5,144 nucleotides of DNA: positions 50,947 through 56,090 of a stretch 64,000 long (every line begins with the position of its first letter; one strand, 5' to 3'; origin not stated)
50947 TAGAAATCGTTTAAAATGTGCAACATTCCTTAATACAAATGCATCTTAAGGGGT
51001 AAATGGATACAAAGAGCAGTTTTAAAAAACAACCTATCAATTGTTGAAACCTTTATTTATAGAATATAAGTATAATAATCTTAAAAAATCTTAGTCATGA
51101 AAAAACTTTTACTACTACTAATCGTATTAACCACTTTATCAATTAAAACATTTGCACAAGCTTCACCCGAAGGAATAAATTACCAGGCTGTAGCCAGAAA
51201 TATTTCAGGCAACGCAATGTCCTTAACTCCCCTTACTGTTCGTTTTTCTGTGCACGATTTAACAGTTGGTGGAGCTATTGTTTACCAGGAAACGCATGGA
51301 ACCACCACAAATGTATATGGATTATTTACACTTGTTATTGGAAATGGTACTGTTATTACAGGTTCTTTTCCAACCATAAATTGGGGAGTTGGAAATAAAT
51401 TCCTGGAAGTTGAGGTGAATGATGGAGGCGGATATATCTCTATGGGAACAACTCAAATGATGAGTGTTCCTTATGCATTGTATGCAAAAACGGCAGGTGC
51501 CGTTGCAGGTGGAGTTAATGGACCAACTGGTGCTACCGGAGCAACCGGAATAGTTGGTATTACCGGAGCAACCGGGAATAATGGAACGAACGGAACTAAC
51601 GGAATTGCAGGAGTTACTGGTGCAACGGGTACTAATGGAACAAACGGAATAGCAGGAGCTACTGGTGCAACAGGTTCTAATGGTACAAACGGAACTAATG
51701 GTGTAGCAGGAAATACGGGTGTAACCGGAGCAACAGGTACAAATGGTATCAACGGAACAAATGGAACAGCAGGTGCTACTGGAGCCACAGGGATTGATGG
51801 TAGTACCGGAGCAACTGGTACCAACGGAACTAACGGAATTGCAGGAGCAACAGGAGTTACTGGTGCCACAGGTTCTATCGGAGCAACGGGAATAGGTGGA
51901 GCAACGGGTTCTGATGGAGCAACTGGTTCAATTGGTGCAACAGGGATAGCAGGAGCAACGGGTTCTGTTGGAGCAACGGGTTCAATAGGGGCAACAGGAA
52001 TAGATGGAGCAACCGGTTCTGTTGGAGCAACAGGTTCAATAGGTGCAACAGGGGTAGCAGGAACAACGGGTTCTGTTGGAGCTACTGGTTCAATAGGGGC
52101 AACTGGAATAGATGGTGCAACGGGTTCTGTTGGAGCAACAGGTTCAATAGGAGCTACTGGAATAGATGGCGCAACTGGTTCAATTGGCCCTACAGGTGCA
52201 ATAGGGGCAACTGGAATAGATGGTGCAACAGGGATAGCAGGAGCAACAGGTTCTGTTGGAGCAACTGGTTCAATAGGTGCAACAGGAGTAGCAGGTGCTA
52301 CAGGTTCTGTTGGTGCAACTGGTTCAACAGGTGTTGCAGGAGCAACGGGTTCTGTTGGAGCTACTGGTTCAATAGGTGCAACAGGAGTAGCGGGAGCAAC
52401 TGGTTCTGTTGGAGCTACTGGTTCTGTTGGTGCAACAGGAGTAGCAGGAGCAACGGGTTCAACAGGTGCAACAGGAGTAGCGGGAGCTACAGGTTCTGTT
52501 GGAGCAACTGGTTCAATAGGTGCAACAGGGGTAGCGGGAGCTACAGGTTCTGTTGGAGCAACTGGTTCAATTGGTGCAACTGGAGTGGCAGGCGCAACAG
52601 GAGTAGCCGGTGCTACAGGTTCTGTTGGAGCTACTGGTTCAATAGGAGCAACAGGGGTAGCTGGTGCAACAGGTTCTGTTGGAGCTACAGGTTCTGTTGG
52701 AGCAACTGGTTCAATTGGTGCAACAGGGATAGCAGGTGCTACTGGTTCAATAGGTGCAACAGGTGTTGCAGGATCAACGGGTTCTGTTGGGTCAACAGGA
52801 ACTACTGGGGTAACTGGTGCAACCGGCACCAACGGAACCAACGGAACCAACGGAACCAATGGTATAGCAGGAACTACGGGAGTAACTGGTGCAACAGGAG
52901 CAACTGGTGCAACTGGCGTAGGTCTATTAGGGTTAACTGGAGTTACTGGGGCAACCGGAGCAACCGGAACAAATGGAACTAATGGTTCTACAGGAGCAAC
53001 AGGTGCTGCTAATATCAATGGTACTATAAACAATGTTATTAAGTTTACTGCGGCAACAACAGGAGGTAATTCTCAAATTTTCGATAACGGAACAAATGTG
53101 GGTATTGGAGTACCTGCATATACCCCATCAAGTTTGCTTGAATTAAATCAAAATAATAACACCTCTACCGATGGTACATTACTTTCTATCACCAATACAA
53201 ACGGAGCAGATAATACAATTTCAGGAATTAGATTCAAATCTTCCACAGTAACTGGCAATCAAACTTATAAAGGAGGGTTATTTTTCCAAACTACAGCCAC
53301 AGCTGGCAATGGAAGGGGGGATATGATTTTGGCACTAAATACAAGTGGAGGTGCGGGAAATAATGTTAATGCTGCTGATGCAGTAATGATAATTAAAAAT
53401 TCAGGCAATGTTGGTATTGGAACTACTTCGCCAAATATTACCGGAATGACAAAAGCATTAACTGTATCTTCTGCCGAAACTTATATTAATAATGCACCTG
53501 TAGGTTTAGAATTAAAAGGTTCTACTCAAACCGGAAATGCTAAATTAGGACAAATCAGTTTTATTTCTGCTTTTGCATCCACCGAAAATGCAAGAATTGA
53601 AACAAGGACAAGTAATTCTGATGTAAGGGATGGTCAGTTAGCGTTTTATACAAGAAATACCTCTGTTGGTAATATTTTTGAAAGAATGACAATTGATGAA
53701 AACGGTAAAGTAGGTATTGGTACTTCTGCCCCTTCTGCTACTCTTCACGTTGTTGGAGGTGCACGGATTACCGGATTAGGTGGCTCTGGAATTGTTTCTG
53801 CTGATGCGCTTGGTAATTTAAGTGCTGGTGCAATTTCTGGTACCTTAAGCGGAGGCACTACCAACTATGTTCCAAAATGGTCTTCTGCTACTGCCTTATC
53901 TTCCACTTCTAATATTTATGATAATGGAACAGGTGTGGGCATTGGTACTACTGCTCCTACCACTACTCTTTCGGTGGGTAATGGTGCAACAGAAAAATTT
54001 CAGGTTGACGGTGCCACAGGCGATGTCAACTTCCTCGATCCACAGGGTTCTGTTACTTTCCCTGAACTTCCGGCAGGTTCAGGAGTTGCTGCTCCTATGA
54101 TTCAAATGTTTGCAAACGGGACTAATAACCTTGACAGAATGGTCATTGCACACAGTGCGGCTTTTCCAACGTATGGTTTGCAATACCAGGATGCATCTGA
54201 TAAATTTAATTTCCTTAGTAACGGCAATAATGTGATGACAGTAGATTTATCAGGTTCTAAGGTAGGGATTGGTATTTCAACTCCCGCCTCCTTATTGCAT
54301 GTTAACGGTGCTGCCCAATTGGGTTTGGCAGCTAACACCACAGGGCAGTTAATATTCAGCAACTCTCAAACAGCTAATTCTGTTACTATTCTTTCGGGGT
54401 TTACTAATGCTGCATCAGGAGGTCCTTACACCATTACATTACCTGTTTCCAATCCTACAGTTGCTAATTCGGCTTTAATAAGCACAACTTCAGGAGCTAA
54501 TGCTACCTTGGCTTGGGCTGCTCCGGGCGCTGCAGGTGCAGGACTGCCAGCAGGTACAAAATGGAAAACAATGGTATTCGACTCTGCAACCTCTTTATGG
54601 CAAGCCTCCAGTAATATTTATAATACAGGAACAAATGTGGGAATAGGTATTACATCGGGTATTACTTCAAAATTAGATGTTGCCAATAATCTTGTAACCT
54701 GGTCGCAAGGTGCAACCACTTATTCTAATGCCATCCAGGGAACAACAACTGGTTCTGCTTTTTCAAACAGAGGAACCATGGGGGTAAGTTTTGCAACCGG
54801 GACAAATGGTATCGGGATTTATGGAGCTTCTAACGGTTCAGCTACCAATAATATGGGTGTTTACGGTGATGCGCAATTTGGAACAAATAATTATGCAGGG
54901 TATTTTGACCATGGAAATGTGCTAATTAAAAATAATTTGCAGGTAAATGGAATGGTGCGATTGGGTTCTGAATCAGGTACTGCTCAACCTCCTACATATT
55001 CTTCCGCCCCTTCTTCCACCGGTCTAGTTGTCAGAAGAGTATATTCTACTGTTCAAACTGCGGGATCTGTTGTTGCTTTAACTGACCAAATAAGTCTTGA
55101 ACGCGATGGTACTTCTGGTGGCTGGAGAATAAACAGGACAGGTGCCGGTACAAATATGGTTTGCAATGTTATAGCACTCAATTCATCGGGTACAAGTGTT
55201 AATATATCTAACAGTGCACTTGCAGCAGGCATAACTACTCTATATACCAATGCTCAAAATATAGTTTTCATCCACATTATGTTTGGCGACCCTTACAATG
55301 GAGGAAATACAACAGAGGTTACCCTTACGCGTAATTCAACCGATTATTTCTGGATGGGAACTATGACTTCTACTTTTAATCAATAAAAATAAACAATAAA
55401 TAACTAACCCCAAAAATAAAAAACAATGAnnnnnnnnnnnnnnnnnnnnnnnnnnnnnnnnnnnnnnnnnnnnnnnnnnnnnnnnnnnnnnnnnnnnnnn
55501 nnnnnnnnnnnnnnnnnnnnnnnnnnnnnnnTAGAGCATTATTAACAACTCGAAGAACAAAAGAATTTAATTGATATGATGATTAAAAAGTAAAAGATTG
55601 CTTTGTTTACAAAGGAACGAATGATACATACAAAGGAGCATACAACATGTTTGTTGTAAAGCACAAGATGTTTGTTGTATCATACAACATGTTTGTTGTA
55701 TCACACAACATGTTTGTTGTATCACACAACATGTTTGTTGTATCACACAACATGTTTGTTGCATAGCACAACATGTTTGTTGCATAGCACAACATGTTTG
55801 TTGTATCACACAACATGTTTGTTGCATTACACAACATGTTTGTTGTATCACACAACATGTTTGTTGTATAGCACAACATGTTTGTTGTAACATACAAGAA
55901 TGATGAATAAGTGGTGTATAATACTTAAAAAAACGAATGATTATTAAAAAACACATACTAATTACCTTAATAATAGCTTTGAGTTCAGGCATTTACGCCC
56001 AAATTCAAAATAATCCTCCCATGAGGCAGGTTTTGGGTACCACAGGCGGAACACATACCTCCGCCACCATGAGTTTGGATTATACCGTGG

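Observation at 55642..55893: Twelve head-to-tail 21-bp dyad-symmetric units directly upstream of a T9SS type-B cargo / PorP / OmpA operon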

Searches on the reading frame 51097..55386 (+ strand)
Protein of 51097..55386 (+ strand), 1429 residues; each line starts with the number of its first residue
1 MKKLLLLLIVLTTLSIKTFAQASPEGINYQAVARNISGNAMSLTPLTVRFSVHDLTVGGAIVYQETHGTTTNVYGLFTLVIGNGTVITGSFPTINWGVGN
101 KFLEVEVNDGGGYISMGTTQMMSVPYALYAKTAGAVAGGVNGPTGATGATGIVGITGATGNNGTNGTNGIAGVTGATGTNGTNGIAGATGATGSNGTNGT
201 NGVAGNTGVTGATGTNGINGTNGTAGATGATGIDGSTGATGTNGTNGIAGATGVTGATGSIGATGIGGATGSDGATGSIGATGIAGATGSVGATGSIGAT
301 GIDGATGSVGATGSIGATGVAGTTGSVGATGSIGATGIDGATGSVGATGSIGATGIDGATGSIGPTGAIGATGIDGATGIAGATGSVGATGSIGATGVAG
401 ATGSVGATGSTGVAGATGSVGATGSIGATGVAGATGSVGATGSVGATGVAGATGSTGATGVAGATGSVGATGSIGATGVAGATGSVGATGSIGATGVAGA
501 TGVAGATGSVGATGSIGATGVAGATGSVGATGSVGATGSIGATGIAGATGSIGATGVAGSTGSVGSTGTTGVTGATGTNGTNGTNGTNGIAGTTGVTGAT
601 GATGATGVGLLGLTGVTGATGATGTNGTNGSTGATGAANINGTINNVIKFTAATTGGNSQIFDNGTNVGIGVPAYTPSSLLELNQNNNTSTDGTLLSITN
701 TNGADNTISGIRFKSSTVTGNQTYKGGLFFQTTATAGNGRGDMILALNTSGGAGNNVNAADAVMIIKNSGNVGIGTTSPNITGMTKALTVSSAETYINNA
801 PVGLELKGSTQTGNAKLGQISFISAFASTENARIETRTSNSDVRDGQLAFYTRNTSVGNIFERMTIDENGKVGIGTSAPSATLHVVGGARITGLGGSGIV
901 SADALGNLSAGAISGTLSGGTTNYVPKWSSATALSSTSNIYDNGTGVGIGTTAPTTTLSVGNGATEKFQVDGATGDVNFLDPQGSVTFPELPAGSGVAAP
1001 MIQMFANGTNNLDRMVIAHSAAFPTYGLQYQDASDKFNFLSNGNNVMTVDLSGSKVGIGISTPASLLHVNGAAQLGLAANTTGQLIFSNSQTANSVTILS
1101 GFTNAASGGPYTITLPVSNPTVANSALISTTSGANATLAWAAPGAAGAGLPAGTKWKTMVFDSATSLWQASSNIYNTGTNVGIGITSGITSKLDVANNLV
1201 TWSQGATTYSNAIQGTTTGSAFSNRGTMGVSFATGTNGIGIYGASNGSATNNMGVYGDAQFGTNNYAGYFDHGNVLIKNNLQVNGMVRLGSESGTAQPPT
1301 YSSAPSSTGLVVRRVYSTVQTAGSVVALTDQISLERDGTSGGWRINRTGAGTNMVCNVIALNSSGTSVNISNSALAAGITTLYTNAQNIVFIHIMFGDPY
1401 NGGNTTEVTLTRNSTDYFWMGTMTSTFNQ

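Call 5: search_protein_families(library=pfam, proteins=[window:51097-55386:+])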
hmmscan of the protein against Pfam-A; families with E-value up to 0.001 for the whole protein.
window:51097-55386:+ (1429 aa): 1 family
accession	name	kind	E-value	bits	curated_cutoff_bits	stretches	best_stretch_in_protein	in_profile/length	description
PF01391.23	Collagen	-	4.1e-67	222.3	27.2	3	139-197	1-59/60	Collagen triple helix repeat (20 copies)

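Call 83: search_protein_families(library=ncbifam, proteins=[window:51097-55386:+])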
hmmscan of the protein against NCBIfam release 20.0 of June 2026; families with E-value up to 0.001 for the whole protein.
window:51097-55386:+ (1429 aa): 4 families
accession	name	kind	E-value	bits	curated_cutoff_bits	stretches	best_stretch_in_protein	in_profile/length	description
NF038329.2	gly_rich_SclB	equivalog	5.1e-60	203.6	325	3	428-637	124-332/442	LPXTG-anchored collagen-like adhesin Scl2/SclB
NF046116.1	adhesin_Lcl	equivalog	2.2e-54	184.6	500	3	421-642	57-280/431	collagen-like adhesin Lcl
NF038330.1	adhesin_SclA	exception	1.2e-47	163.4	400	4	384-526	113-255/405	LPXTG-anchored collagen-like adhesin Scl1/SclA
NF038313.3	HisXaaSer_A4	exception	4.9e-11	43.4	55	0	609-636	64-91/93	His-Xaa-Ser repeat protein HxsA4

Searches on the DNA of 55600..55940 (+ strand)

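Call 89: search_dna_similar(query=window:55600-55940:+, collection=plasmids, mode=distant, max_evalue=0.001, max_rows=10)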
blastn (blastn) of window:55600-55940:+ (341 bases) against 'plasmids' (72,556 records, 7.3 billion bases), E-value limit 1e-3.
No match.

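Call 90: search_dna_similar(query=window:55600-55940:+, collection=phages, mode=distant, max_evalue=0.001, max_rows=10)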
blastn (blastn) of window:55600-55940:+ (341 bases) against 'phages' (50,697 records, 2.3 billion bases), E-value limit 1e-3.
No match.
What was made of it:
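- Tried and rejected: BLASTN of the array plus flanks against plasmids and phages found nothing (calls 89, 90).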
